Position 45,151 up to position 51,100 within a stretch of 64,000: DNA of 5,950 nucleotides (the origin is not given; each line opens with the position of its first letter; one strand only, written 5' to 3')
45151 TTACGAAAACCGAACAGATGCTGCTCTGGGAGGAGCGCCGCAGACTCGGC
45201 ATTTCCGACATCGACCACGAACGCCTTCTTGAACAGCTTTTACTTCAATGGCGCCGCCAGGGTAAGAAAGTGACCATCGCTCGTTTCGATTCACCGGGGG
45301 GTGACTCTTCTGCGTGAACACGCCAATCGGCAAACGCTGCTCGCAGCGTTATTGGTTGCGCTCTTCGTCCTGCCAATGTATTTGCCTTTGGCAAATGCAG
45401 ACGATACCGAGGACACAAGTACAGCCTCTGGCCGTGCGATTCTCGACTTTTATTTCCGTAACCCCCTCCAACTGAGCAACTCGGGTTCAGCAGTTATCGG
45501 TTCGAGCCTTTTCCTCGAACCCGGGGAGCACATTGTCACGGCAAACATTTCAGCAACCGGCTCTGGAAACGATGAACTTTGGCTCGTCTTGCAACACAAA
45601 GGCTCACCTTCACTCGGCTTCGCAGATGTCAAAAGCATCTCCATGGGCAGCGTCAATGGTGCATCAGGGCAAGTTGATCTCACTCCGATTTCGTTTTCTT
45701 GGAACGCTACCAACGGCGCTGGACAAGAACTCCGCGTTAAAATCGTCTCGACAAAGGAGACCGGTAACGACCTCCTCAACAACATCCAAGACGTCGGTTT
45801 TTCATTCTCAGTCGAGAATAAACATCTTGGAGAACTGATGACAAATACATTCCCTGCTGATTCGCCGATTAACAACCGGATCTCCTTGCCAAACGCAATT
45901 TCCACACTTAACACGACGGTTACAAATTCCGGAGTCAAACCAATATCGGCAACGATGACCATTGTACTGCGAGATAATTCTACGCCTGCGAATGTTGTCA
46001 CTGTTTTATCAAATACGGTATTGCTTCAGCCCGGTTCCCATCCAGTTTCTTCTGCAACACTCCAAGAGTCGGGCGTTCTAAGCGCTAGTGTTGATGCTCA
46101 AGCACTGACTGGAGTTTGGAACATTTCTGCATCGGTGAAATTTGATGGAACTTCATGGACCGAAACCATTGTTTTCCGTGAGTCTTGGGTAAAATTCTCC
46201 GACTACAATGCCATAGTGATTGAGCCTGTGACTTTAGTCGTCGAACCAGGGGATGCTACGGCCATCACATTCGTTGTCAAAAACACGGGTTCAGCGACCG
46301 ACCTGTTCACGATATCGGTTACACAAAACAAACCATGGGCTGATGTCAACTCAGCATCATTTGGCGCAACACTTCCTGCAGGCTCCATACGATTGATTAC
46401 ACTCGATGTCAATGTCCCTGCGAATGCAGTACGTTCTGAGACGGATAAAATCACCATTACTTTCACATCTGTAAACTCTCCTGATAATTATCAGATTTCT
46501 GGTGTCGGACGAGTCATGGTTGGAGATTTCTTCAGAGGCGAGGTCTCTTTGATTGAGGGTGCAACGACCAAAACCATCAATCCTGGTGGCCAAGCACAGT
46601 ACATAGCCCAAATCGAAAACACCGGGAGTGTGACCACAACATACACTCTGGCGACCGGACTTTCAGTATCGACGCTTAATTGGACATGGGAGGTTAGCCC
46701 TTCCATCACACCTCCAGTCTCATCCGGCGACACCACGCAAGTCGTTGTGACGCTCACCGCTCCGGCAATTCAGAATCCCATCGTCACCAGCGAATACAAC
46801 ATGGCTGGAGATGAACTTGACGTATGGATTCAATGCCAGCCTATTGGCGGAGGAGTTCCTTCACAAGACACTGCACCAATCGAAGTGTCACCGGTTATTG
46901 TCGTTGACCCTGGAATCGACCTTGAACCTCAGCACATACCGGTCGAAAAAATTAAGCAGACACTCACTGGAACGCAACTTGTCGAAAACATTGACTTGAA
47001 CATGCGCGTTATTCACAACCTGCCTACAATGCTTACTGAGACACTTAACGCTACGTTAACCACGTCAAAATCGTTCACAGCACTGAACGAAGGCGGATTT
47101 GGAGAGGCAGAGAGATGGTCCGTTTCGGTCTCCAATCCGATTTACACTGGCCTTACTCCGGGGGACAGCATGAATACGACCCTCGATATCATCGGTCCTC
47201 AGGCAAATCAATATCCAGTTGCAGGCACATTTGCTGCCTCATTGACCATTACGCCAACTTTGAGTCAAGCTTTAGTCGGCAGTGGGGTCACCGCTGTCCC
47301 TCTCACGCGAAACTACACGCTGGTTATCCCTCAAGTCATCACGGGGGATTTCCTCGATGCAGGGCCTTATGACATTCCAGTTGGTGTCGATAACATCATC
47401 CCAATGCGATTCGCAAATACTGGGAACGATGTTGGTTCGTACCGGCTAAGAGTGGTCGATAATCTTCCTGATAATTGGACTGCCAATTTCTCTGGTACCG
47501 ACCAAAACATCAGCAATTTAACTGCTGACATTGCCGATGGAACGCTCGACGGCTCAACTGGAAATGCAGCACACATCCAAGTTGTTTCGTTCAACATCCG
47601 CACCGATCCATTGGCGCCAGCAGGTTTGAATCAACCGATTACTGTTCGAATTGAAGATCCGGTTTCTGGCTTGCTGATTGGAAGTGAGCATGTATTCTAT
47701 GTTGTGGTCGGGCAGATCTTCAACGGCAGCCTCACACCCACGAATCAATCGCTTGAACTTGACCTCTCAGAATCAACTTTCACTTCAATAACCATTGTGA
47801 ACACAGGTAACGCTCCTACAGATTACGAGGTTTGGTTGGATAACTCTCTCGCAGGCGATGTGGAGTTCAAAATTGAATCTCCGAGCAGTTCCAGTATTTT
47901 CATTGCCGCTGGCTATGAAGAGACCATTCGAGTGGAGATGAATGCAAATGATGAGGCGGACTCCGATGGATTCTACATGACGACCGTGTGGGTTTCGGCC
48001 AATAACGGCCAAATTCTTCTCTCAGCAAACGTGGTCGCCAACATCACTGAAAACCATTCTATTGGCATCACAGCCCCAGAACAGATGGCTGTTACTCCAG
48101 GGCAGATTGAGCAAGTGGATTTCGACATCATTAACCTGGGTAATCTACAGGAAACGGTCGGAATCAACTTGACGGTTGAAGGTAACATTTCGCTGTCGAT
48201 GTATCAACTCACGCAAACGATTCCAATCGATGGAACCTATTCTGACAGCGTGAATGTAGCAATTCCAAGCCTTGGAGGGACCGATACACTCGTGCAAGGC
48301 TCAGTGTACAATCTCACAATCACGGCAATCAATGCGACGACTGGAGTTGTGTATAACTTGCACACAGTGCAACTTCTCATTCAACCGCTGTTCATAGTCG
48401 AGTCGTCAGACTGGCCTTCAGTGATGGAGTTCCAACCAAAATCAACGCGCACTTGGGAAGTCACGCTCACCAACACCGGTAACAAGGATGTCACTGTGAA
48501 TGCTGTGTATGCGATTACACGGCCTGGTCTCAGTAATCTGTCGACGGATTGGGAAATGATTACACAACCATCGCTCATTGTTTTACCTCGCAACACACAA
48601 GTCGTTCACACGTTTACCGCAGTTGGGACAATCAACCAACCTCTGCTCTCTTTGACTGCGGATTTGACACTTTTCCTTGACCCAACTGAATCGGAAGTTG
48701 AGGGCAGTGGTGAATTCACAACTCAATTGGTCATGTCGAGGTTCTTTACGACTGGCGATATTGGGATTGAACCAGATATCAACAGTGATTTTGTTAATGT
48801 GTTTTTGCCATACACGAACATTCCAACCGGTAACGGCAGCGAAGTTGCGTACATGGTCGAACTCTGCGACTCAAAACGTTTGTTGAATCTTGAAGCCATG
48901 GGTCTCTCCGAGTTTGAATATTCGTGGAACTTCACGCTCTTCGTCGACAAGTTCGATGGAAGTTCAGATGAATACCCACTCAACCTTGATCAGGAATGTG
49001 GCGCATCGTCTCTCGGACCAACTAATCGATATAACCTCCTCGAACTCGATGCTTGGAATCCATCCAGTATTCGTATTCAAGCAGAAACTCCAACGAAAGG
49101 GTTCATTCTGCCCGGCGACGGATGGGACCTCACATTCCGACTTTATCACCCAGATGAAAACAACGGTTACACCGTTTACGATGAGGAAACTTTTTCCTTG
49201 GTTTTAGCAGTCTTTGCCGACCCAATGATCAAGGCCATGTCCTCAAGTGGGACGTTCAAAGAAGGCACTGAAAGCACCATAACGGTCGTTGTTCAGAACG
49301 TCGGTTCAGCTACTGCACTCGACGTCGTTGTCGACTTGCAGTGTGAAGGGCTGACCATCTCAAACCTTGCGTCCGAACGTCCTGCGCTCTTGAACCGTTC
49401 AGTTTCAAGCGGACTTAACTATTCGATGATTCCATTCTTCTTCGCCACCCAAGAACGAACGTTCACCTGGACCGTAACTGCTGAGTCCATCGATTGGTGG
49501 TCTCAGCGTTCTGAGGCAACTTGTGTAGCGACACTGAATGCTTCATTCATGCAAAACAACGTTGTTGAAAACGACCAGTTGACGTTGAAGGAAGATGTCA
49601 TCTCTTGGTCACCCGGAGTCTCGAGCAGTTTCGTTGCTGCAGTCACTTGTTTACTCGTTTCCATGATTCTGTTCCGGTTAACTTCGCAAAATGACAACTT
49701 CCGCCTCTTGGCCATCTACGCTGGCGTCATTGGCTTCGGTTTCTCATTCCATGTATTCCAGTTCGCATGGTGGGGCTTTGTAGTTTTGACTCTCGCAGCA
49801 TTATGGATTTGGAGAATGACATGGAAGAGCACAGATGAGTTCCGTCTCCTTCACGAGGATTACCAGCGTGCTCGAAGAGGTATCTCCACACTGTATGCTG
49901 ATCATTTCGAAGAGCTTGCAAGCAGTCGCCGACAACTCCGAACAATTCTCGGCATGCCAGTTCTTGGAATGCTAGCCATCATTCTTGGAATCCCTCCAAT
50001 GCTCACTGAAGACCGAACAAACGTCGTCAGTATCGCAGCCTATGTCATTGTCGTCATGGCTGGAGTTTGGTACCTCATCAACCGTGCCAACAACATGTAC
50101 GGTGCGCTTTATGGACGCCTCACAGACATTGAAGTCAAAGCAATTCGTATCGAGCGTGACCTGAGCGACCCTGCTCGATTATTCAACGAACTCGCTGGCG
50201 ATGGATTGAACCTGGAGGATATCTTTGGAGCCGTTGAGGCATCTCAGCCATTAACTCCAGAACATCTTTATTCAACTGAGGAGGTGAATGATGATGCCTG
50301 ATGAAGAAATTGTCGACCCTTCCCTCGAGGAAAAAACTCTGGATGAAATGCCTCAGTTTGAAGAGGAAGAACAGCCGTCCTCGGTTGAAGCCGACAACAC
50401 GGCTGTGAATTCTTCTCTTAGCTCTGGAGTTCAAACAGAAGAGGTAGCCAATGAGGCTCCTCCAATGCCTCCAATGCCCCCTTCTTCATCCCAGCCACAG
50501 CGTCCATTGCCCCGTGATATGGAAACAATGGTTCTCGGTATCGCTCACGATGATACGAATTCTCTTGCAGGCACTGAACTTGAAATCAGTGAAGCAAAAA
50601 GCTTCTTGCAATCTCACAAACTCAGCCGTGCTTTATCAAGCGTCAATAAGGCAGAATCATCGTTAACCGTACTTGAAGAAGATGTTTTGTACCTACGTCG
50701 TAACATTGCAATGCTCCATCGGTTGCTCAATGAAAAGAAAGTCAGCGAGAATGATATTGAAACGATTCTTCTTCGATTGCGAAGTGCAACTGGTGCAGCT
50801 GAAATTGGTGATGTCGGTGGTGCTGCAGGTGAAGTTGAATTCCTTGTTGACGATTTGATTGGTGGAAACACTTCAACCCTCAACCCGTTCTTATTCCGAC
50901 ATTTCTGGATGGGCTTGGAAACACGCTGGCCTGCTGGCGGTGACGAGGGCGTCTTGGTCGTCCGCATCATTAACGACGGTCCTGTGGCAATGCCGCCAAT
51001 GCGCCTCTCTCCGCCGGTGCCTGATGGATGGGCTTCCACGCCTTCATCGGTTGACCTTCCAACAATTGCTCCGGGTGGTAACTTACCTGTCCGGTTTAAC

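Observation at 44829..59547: Archaellum genes embedded in a 12-gene translationally coupled cluster with five unassignable genes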

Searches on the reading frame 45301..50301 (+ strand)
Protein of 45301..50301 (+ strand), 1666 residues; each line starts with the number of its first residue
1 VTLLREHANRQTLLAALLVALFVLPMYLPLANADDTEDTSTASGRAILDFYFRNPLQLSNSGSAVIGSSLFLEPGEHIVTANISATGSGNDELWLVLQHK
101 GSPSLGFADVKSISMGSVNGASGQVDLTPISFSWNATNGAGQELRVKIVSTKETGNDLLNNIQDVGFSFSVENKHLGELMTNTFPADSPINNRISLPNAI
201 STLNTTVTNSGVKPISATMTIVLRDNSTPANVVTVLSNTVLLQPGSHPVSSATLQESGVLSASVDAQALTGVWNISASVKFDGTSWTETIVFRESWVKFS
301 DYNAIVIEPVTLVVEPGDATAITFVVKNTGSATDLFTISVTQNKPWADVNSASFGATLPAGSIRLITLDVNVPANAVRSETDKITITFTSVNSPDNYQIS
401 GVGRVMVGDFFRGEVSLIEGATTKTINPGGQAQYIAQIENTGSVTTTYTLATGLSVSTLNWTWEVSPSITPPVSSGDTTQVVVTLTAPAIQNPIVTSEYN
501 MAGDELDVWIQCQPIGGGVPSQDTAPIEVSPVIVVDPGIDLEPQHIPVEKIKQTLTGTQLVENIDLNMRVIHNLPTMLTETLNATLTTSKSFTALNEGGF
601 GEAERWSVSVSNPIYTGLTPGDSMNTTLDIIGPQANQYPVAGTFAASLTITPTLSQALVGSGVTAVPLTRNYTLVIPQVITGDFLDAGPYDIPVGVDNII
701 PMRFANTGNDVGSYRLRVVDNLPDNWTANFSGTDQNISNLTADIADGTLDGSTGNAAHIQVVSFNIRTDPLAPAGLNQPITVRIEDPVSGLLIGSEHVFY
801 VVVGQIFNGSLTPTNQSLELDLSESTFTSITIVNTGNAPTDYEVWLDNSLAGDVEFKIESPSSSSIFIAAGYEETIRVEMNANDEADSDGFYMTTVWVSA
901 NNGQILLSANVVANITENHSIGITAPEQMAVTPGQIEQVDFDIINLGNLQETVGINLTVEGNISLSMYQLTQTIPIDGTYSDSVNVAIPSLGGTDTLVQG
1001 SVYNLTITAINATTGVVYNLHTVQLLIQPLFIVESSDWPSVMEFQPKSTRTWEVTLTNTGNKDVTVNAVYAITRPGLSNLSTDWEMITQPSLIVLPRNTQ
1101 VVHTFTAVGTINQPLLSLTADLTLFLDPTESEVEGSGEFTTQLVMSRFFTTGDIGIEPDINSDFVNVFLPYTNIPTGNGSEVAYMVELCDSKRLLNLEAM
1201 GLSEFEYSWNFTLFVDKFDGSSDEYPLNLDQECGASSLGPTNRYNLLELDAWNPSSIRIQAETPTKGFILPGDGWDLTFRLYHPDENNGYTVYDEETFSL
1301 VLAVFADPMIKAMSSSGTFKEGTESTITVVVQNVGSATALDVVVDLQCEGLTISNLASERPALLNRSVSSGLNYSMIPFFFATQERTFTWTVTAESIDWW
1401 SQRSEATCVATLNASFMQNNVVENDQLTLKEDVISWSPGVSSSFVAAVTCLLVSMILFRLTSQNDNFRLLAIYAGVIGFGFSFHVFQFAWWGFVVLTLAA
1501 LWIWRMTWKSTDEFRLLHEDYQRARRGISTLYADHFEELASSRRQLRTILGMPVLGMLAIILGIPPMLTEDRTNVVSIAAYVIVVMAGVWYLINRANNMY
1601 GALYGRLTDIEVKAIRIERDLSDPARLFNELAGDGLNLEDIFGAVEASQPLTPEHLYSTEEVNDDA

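Call 4: search_protein_families(library=pfam, proteins=[window:45301-50301:+], max_evalue=0.1)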
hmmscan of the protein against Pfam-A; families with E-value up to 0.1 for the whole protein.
window:45301-50301:+ (1666 aa): 4 families
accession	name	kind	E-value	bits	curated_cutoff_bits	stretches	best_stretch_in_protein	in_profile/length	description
PF11614.14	FixG_C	-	8.4e-06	26.4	25.6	0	324-392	37-103/119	IG-like fold at C-terminal of FixG, putative oxidoreductase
PF22544.2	HYDIN_VesB_CFA65-like_Ig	-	0.00047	20.8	25.5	0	314-396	15-94/100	HYDIN/CFA65/VesB-like, Ig-like domain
PF10633.15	NPCBM_assoc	-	0.00082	20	24.4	1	314-380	1-68/78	NPCBM-associated, NEW3 domain of alpha-galactosidase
PF07705.17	CARDB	-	0.023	15.3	22.7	0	1310-1355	6-51/101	CARDB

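Call 5: search_protein_families(library=ncbifam, proteins=[window:45301-50301:+], max_evalue=0.1)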
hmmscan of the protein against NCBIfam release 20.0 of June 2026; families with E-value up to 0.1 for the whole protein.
window:45301-50301:+ (1666 aa): 4 families
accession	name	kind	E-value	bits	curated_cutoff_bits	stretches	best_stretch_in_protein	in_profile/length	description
NF033506.0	PACE-CTERM-PROT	exception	6e-05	21.9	110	1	302-388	483-570/627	putative S-layer protein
NF041144.1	expansin_EXLX1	subfamily_domain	0.029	13.7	100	0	815-864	65-114/194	expansin EXLX1 family cellulose-binding protein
NF052591.1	ArlG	equivalog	0.036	14.1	110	0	960-1015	78-131/148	archaellum stator protein ArlG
TIGR02745.1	ccoG_rdxA_fixG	equivalog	0.074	12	316.7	0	323-398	351-425/435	cytochrome c oxidase accessory protein CcoG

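Call 96: search_solved_structures(query=window:45301-50301:+, max_evalue=1)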
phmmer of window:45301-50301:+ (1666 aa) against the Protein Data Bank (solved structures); distinct sequences matched with E-value up to 1: 2.
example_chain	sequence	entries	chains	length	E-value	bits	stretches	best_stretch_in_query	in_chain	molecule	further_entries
6ren_A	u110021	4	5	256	0.00095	19.6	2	344-429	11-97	3fPizza6-SH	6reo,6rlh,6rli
6f0t_A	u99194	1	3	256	0.48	10.6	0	344-429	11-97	Pizza6-SFW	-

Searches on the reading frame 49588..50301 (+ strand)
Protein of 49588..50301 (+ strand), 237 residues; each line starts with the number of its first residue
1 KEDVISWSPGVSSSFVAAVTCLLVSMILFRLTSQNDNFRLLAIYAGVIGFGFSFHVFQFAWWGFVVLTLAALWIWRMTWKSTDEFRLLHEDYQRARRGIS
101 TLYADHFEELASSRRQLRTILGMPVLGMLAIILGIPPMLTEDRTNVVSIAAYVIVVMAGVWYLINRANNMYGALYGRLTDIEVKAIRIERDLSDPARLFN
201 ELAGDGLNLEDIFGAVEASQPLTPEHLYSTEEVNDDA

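Call 73: search_protein_families(library=pfam, proteins=[window:49588-50301:+], max_evalue=0.1)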
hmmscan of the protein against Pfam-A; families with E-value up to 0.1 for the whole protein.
window:49588-50301:+ (237 aa): 2 families
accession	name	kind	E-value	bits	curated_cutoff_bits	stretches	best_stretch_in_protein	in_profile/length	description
PF19865.4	DUF6338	-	0.0064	16.5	26.5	1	14-85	47-110/205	Family of unknown function (DUF6338)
PF20315.3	DUF6611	-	0.035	14.6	27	1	112-170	43-101/168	Family of unknown function (DUF6611)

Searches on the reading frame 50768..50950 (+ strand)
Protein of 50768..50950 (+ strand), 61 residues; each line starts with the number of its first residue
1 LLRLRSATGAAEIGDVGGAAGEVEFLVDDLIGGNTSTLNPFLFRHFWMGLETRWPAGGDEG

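Call 65: search_protein_families(library=pfam, proteins=[window:50768-50950:+], max_evalue=10)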
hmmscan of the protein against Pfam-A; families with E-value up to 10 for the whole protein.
seq(61 aa): 0 families
